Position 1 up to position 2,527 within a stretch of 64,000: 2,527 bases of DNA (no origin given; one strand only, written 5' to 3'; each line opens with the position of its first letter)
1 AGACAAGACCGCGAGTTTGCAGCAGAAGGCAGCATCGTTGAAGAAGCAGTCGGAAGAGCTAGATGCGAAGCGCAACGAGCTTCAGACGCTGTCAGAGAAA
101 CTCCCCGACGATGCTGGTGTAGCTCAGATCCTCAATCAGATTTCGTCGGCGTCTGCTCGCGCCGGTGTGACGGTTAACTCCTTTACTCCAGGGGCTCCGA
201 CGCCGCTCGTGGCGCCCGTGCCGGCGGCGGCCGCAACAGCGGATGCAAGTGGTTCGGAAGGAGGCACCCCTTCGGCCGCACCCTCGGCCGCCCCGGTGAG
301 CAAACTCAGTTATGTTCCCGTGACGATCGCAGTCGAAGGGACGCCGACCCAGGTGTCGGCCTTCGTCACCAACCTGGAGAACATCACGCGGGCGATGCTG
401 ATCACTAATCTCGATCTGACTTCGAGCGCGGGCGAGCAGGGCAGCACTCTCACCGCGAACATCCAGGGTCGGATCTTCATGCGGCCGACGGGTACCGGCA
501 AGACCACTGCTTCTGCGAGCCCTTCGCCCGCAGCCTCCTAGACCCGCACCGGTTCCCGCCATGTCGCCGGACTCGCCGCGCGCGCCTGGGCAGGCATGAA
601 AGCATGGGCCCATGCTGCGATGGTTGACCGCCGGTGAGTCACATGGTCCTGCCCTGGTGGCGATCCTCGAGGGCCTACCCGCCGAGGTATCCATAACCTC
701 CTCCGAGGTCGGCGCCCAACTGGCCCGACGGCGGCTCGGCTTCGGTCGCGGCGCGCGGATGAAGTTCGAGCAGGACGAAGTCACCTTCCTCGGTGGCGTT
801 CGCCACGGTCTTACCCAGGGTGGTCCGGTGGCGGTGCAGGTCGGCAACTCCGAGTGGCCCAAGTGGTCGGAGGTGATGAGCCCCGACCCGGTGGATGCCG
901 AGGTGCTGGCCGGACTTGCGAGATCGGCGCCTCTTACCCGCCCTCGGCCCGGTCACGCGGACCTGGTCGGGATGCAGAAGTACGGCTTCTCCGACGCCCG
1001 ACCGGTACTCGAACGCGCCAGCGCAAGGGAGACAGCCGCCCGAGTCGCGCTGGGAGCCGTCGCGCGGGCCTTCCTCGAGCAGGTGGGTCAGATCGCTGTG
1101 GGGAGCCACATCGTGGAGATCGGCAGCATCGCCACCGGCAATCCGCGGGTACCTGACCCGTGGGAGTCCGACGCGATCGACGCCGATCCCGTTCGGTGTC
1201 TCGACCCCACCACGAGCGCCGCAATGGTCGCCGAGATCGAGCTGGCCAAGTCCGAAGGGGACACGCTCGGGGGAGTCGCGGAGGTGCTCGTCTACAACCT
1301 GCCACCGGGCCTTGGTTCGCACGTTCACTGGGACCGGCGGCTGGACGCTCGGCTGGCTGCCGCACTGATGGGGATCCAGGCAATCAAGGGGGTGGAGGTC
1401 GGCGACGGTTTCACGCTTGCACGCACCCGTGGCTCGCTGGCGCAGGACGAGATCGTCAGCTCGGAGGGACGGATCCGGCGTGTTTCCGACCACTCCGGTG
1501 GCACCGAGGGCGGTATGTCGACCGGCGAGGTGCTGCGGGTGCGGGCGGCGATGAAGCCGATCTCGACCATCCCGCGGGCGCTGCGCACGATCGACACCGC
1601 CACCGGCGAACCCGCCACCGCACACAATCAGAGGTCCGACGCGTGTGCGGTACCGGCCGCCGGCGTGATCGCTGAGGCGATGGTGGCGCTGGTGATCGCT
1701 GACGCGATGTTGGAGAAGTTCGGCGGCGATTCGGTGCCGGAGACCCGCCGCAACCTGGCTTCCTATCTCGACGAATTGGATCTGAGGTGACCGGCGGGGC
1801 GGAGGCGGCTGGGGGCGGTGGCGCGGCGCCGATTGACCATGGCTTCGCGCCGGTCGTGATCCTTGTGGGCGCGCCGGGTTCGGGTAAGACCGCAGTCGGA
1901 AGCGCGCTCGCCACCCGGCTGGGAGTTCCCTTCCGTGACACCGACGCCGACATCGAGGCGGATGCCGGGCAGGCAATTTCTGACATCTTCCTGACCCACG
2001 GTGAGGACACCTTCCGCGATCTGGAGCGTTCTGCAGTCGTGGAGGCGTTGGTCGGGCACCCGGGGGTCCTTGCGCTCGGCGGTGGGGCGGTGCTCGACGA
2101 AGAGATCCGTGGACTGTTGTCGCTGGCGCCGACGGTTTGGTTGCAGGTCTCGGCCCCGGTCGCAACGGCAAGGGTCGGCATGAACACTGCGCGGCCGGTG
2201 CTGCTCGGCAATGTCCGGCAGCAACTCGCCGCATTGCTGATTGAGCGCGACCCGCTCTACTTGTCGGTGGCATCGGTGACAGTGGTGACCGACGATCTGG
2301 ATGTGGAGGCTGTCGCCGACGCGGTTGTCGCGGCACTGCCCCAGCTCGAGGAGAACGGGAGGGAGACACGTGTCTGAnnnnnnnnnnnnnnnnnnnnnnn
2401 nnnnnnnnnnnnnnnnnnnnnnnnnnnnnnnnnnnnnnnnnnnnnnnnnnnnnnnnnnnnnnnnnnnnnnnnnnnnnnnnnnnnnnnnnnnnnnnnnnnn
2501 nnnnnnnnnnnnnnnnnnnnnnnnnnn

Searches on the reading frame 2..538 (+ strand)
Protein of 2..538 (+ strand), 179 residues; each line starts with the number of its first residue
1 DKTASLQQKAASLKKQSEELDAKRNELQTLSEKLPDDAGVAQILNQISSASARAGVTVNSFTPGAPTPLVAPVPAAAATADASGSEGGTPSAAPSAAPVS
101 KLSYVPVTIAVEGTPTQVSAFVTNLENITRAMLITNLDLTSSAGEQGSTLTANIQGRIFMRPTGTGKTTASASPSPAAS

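Call 80: search_protein_families(library=pfam, proteins=[window:2-538:+], max_evalue=0.001)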
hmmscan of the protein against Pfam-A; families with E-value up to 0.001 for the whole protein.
window:2-538:+ (179 aa): 2 families
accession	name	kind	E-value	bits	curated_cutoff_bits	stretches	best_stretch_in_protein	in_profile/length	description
PF04350.18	PilO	-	8.1e-16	58.9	22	2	4-67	16-79/145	Pilus assembly protein, PilO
PF10741.14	T2SSM_b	-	0.00019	21.7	21.7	0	96-148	42-94/111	Type II secretion system (T2SS), protein M subtype b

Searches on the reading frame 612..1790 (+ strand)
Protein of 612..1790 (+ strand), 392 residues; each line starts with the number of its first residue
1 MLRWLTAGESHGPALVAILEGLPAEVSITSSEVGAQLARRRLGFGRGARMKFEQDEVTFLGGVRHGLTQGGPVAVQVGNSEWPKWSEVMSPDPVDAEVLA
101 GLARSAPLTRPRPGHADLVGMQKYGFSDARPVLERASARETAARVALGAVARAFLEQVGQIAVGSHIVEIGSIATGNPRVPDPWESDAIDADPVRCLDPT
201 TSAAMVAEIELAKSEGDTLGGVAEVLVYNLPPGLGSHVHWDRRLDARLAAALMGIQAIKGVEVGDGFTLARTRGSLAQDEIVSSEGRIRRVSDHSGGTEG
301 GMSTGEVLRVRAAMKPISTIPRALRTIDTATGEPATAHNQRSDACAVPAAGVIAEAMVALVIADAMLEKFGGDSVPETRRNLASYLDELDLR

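Call 4: search_protein_families(library=pfam, proteins=[window:612-1790:+], max_evalue=1)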
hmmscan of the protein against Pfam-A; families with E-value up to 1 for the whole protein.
window:612-1790:+ (392 aa): 1 family
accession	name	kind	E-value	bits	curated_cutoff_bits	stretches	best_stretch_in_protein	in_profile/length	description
PF01264.26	Chorismate_synt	-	8.3e-115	383.4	27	1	2-367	1-327/327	Chorismate synthase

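Call 5: search_protein_families(library=ncbifam, proteins=[window:612-1790:+], max_evalue=1)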
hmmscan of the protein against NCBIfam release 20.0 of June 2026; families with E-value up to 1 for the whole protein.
window:612-1790:+ (392 aa): 3 families
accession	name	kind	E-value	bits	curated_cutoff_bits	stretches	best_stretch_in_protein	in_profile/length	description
TIGR00033.1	aroC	equivalog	1.4e-127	425.5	212.2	1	2-372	1-350/351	chorismate synthase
NF003793.1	PRK05382.1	equivalog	1.4e-127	425.2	321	1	3-368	1-344/344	chorismate synthase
NF009113.0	PRK12463.1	equivalog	3.2e-105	352.3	799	1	2-382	1-380/390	chorismate synthase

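Call 8: find_encoding_contigs(protein=window:612-1790:+, flank=10000, max_places=4)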
Protein window:612-1790:+ (392 aa): 2 contigs read that carry it; 2 places shown.
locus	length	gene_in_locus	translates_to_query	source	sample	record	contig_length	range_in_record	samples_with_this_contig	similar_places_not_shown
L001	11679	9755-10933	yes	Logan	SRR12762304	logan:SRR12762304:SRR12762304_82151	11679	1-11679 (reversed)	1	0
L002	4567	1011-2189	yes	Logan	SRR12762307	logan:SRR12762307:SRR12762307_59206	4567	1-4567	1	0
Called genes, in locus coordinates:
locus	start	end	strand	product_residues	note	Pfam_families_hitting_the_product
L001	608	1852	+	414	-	PF01548:DEDD_Tnp_IS110, PF02371:Transposase_20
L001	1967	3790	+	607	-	-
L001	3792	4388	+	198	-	-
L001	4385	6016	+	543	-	-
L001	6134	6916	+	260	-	PF06750:A24_N_bact, PF01478:Peptidase_A24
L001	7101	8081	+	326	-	PF11104:PilM_2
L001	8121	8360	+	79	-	-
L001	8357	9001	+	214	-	PF18222:PilN_bio_d (faint), PF05137:PilN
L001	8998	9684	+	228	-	PF04612:T2SSM (weak), PF04350:PilO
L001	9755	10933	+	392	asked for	PF01264:Chorismate_synt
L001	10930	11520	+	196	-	PF01202:SKI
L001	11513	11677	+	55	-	?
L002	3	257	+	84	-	?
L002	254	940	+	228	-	PF04612:T2SSM (weak), PF04350:PilO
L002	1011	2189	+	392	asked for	PF01264:Chorismate_synt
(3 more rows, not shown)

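Call 64: find_homologous_proteins(query=L001:1967-3787:+)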
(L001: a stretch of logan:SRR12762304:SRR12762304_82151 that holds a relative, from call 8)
Query L001:1967-3787:+ (607 aa): 7 proteins with E <= 0.001 among 8000 candidates.
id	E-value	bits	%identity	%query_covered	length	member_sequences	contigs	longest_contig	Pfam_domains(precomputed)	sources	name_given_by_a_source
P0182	0.0e+0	1146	92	100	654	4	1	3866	-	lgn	-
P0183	0.0e+0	1091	86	100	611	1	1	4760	PF07963.18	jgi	jgi:prepilin-type N-terminal cleavage/methylation domain-containing protein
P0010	2.1e-121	424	43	96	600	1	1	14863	-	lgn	-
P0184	8.1e-121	423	41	96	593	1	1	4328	-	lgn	-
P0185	1.7e-111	392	42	97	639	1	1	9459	-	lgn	-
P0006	6.8e-90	320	38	97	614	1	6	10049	-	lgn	-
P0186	2.9e-10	58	25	98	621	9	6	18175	-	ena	-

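Call 65: find_encoding_contigs(protein=P0183, flank=10000, max_places=2)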
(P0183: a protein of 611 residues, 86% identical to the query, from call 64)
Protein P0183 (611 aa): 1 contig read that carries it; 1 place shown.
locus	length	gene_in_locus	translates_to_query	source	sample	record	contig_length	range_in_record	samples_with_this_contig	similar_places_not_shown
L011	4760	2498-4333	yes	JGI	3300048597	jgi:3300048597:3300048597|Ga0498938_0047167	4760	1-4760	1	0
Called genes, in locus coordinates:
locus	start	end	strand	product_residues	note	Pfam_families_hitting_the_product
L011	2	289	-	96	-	?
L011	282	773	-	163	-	PF14602:Hexapep_2 (faint), PF00132:Hexapep (weak)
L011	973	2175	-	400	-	PF01266:DAO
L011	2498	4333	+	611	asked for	PF07963:N_methyl (faint)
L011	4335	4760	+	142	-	?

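Call 66: find_encoding_contigs(protein=P0182, flank=10000, max_places=2)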
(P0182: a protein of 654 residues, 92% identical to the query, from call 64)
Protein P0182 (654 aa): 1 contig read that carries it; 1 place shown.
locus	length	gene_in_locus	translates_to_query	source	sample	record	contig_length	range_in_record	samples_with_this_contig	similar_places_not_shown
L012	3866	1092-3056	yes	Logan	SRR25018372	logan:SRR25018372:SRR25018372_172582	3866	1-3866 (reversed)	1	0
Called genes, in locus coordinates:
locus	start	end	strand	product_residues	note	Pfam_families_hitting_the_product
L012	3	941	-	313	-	?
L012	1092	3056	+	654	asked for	-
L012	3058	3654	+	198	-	-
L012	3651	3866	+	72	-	?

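Call 67: find_related_loci(query=L001:7101-8078:+, collection=genome_contigs, flank=10000)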
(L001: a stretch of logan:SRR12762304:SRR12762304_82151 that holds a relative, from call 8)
Query L001:7101-8078:+ (326 aa) in genome_contigs; peptide patterns used: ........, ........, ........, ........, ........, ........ (x = any residue, [..] = any of these).
39 stretches matched a pattern, but none encodes a relative of the query by tblastn (E <= 1e-3).

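Call 80: search_protein_families(library=pfam, proteins=[L001:6134-6913:+, L001:7101-8078:+, L001:8357-8998:+], max_evalue=0.001)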
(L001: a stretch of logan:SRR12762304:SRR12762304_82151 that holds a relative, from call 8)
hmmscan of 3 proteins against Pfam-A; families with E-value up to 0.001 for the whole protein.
L001:6134-6913:+ (260 aa): 2 families
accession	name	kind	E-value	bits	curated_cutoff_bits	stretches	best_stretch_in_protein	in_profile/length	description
PF06750.18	A24_N_bact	-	6.3e-37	126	23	1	14-94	1-81/84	Bacterial Peptidase A24 N-terminal domain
PF01478.23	Peptidase_A24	-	8.8e-13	49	26.5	1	109-217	4-103/104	Type IV leader peptidase family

L001:7101-8078:+ (326 aa): 1 family
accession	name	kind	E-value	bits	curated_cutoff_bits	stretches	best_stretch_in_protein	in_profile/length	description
PF11104.14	PilM_2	-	1.5e-26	93.6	27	2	6-199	1-197/340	Type IV pilus assembly protein PilM;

L001:8357-8998:+ (214 aa): 1 family
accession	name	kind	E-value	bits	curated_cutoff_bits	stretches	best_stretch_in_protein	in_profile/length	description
PF05137.18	PilN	-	7.5e-09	36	22.8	1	102-195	7-76/78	Fimbrial assembly protein (PilN)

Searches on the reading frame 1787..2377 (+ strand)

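Call 4: search_protein_families(library=pfam, proteins=[window:1787-2377:+], max_evalue=1)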
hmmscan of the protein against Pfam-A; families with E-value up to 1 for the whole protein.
window:1787-2377:+ (196 aa): 21 families
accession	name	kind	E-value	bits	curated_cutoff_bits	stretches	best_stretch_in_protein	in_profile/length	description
PF01202.28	SKI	-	3.8e-37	128.3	22.1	1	30-184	1-158/159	Shikimate kinase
PF13238.12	AAA_18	-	0.00016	22.6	29.4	1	24-70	1-45/128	AAA domain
PF00004.35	AAA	-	0.00021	22.2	21.2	1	24-54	1-31/131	ATPase family associated with various cellular activities (AAA)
PF13191.12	AAA_16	-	0.00041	21.3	32.6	1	17-91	20-85/167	AAA ATPase domain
PF13189.12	Cytidylate_kin2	-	0.0019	18.8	28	1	27-74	5-52/176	Cytidylate kinase-like family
PF13521.12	AAA_28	-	0.0026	18.4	27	1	24-48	2-26/164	AAA domain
PF13671.12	AAA_33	-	0.0072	17.1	27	1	23-47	1-25/143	AAA domain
PF05496.18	RuvB_N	-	0.0075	16.5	27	1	24-57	36-69/159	Holliday junction DNA helicase RuvB P-loop domain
PF20720.3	nSTAND3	-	0.016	15.4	27.2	1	23-44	19-40/155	Novel STAND NTPase 3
PF01078.27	Mg_chelatase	-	0.018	14.9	20.3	1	24-91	25-93/207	Magnesium chelatase, subunit ChlI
PF06414.18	Zeta_toxin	-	0.023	14.6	22.3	1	23-45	18-40/199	Zeta toxin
PF07728.20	AAA_5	-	0.025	15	22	1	24-47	2-26/139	AAA domain (dynein-related subfamily)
PF13401.12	AAA_22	-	0.046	14.5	27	1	23-46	7-30/130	AAA domain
PF09848.15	SLFN-g3_helicase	-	0.053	13.2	24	1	23-50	3-26/354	Schlafen group 3, DNA/RNA helicase domain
PF22255.2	Gp44-like_2nd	-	0.067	13.6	27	1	39-88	22-70/84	Baseplate hub protein gp44-like, second domain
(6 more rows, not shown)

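Call 5: search_protein_families(library=ncbifam, proteins=[window:1787-2377:+], max_evalue=1)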
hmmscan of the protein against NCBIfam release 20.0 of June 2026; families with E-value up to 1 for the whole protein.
window:1787-2377:+ (196 aa): 33 families (the best 25 are shown)
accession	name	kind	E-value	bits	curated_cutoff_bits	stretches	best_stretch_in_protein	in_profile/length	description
NF010552.0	PRK13946.1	equivalog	2.3e-40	138.3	186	1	23-191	25-194/198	shikimate kinase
NF006610.0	PRK09169.1-4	subfamily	2.5e-29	100.6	4299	1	23-184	2867-3029/3056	hypothetical protein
NF010553.0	PRK13947.1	equivalog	9.5e-29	100.8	204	1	24-186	4-167/173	shikimate kinase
NF003456.0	PRK05057.1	equivalog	4.4e-27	95.1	195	1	24-184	7-170/173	shikimate kinase AroK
NF010627.0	PRK14021.1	equivalog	6.2e-27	94.2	565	1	22-181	7-171/542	bifunctional shikimate kinase/3-dehydroquinate synthase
NF040667.1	hom_kin_desulfo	exception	1.2e-26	93.5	197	1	23-184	2-162/163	homoserine kinase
NF010554.0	PRK13948.1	equivalog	1.4e-24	86.7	217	1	23-190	12-179/192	shikimate kinase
NF002988.0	PRK03731.1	equivalog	1.8e-24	86.4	161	1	24-186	5-170/174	shikimate kinase AroL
NF006015.0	PRK08154.1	subfamily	1.6e-22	80.1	204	1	22-184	137-302/314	anaerobic benzoate catabolism transcriptional regulator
NF010555.0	PRK13949.1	equivalog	6.2e-19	68.8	180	1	24-184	4-169/175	shikimate kinase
NF010556.0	PRK13951.1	equivalog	1.1e-18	67.3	560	1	24-184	3-160/492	bifunctional shikimate kinase AroK/3-dehydroquinate synthase AroB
NF001866.0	PRK00625.1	equivalog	3.1e-11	43.8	142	1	24-111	3-93/173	shikimate kinase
NF003745.1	PRK05342.1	equivalog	0.00018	20.5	359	1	24-63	112-151/418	ATP-dependent Clp protease ATP-binding subunit ClpX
TIGR00382.1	clpX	equivalog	0.0012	17.9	370.75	1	24-64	120-160/414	ATP-dependent protease ATP-binding subunit ClpX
TIGR01313.1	therm_gnt_kin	subfamily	0.0016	18.2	113.75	1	25-53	2-30/164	gluconokinase, GntK/IdnK-type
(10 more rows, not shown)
